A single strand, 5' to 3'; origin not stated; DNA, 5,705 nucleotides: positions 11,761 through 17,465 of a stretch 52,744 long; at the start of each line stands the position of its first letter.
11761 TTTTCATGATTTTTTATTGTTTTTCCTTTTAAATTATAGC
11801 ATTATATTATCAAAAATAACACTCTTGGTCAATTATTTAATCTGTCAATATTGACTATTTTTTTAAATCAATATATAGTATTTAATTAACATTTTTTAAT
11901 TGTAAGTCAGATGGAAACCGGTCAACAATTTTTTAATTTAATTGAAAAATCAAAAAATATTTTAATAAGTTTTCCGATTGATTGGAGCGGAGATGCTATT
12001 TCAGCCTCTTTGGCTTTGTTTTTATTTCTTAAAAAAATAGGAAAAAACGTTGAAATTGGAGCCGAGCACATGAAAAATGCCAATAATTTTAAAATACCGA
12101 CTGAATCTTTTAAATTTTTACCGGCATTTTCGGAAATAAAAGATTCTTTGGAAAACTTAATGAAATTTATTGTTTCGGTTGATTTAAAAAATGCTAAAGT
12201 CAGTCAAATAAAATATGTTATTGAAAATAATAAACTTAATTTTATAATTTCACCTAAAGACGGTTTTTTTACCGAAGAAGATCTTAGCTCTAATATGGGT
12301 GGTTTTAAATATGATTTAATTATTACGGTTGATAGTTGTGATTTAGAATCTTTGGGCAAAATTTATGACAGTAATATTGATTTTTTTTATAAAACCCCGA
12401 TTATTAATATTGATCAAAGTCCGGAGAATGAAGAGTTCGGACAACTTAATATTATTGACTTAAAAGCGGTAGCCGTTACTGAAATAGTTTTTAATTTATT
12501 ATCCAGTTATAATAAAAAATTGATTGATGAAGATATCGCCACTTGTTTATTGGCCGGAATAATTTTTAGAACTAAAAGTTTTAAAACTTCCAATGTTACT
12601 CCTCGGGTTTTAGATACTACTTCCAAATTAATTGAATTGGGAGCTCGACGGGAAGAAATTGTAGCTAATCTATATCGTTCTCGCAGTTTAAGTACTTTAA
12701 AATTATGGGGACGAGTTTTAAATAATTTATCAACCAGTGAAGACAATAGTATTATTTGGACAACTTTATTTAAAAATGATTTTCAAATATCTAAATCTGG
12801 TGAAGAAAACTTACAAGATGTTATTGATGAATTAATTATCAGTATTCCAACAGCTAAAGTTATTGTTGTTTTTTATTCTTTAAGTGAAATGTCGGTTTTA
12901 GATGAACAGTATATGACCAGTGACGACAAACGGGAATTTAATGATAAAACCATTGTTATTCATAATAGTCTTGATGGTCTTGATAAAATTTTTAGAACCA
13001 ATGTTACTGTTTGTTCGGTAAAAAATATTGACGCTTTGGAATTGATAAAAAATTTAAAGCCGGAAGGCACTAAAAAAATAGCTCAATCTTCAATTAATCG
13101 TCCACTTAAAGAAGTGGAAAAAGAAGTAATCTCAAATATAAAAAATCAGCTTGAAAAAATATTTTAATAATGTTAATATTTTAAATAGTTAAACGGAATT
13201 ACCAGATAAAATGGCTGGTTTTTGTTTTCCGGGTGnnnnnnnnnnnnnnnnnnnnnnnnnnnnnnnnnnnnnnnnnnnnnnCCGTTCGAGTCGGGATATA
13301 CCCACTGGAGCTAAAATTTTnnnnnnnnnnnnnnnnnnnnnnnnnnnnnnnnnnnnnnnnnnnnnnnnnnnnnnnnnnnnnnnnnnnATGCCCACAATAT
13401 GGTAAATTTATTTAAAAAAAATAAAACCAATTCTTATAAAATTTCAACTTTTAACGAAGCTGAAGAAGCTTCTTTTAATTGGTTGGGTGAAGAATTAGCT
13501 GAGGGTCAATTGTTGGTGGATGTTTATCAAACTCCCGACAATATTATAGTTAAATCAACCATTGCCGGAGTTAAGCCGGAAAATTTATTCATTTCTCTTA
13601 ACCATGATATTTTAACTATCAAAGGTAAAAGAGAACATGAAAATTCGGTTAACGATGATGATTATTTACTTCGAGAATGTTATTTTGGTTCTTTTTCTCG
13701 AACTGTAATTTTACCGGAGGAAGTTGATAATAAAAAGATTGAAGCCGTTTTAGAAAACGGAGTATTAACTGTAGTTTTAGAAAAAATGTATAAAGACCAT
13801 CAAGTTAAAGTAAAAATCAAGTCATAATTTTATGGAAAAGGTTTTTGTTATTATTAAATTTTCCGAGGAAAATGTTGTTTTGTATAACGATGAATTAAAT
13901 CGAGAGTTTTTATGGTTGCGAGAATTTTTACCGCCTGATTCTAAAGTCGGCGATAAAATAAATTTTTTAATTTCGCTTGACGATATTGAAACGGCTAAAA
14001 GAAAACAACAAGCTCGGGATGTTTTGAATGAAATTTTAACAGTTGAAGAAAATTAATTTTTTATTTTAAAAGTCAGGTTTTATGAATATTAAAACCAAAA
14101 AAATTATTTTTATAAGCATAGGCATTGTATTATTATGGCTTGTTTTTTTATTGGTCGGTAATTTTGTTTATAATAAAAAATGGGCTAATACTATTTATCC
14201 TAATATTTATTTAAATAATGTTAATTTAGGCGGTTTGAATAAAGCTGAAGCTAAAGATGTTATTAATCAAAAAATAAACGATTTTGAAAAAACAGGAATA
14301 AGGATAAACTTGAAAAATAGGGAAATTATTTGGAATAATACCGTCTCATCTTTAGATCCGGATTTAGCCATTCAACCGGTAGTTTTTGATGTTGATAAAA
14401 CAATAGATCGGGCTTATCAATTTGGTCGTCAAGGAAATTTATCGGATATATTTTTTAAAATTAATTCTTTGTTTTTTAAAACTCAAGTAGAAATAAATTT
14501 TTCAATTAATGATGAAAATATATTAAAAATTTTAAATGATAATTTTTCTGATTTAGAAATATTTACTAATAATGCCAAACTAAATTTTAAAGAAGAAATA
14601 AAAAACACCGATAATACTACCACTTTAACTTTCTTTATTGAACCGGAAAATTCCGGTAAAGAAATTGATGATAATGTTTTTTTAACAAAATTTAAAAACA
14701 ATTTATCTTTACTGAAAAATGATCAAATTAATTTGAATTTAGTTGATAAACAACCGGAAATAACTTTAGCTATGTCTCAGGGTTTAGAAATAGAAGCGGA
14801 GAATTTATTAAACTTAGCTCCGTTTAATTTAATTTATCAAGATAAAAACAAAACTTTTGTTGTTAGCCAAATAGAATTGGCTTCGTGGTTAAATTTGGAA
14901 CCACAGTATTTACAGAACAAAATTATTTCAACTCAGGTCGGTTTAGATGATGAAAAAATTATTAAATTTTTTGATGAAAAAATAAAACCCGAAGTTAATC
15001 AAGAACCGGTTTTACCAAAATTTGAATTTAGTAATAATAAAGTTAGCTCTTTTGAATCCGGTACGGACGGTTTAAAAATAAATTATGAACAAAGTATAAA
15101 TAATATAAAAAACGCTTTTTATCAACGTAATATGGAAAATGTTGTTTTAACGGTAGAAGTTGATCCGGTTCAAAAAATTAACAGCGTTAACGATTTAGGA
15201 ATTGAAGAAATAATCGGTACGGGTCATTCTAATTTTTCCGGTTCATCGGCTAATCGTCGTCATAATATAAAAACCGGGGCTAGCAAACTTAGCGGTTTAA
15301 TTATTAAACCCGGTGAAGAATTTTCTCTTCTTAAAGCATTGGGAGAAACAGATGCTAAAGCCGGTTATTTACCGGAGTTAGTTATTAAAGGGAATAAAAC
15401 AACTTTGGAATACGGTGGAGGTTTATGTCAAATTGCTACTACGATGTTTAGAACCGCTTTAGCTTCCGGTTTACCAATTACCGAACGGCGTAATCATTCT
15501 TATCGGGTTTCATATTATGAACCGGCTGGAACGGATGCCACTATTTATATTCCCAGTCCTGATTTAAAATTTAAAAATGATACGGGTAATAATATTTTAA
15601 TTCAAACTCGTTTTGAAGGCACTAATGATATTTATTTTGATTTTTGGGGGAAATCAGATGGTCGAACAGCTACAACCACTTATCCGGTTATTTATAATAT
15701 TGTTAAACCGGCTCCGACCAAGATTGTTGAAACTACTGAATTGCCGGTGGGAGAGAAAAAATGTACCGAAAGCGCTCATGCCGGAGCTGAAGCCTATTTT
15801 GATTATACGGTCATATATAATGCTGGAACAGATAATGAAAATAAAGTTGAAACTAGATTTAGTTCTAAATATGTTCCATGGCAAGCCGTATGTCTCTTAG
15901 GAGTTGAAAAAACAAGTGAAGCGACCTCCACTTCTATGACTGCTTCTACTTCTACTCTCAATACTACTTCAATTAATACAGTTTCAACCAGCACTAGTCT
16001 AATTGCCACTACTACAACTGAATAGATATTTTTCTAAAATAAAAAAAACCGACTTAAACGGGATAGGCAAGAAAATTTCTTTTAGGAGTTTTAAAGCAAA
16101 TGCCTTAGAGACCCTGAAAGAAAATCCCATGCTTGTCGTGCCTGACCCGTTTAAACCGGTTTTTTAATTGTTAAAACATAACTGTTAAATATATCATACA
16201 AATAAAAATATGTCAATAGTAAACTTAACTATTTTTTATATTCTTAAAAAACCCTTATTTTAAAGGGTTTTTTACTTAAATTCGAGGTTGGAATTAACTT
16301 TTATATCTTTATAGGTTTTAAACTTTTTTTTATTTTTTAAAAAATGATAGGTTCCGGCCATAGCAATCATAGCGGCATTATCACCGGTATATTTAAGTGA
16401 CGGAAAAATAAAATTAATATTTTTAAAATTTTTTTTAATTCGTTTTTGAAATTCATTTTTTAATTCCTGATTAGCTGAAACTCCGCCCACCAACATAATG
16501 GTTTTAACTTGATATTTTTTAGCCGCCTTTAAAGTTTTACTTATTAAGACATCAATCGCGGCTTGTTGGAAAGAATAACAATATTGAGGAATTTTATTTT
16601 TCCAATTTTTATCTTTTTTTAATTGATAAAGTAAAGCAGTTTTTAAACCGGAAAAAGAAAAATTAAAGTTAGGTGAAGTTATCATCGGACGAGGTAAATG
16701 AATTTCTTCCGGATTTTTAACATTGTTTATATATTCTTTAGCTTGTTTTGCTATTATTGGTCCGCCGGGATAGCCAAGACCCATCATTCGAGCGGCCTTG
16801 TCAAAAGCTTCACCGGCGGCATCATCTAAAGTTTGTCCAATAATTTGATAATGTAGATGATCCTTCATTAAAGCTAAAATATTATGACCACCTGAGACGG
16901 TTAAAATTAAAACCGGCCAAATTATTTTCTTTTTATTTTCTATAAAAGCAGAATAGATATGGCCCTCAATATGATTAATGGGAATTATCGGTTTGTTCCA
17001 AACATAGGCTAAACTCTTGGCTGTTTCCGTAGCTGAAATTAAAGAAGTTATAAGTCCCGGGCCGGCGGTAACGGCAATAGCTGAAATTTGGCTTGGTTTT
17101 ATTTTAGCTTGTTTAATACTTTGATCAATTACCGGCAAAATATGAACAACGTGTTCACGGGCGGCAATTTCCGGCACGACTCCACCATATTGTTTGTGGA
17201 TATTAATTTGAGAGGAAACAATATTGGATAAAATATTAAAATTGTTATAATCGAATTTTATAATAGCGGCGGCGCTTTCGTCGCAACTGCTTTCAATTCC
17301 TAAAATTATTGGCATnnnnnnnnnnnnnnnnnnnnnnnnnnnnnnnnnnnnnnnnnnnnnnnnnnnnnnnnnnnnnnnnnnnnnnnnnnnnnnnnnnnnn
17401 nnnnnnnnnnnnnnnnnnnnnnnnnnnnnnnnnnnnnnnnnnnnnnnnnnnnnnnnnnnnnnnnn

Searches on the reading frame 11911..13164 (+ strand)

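Call 86: search_protein_families(library=ncbifam, proteins=[window:11911-13164:+], max_evalue=0.00001)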
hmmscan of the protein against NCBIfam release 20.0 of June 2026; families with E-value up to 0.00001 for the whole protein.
window:11911-13164:+ (418 aa): 1 family
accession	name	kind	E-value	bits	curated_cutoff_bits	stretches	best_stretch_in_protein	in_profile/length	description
NF053633.1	OlncasPapPhNrnA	equivalog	5.8e-09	35.3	350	1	163-319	106-257/317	bifunctional oligoribonuclease/PAP phosphatase NrnA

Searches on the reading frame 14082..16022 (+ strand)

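Call 86: search_protein_families(library=ncbifam, proteins=[window:14082-16022:+], max_evalue=0.00001)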
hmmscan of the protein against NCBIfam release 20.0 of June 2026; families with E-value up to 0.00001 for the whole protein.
window:14082-16022:+ (647 aa): 3 families
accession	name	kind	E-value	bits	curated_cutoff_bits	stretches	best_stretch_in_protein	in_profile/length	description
NF033128.2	vanW-gen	equivalog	7e-20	71.7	365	1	390-514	68-196/271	glycopeptide resistance accessory protein VanW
NF033123.1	vanW-G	exception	4.4e-15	56.1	600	1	390-513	68-195/273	glycopeptide resistance accessory protein VanW-G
NF033122.1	vanW-B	exception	2.8e-13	49.8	610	1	391-505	70-188/275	glycopeptide resistance accessory protein VanW-B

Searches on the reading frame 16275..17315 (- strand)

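Call 86: search_protein_families(library=ncbifam, proteins=[window:16275-17315:-], max_evalue=0.00001)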
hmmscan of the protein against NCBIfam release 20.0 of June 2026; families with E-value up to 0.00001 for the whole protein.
window:16275-17315:- (347 aa): 5 families
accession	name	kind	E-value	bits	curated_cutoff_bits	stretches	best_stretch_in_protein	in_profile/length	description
TIGR03723.1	T6A_TsaD_YgjD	equivalog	4e-119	397.4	296.1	1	4-325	1-313/314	tRNA (adenosine(37)-N6)-threonylcarbamoyltransferase complex transferase subunit TsaD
TIGR00329.1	gcp_kae1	subfamily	1.1e-99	333.5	207.8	1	5-318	1-305/305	tRNA (adenosine(37)-N6)-threonylcarbamoyltransferase complex transferase subunit TsaD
TIGR03722.2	arch_KAE1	equivalog_domain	8.7e-57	192.7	375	1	4-329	1-301/323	KEOPS complex N(6)-L-threonylcarbamoyladenine synthase Kae1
NF007174.0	PRK09605.1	equivalog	6.6e-53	180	447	1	3-342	2-314/535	bifunctional N(6)-L-threonylcarbamoyladenine synthase/serine/threonine protein kinase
TIGR03725.1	T6A_YeaZ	equivalog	9.5e-16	58.4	69.3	1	4-136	1-114/212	tRNA (adenosine(37)-N6)-threonylcarbamoyltransferase complex dimerization subunit type 1 TsaB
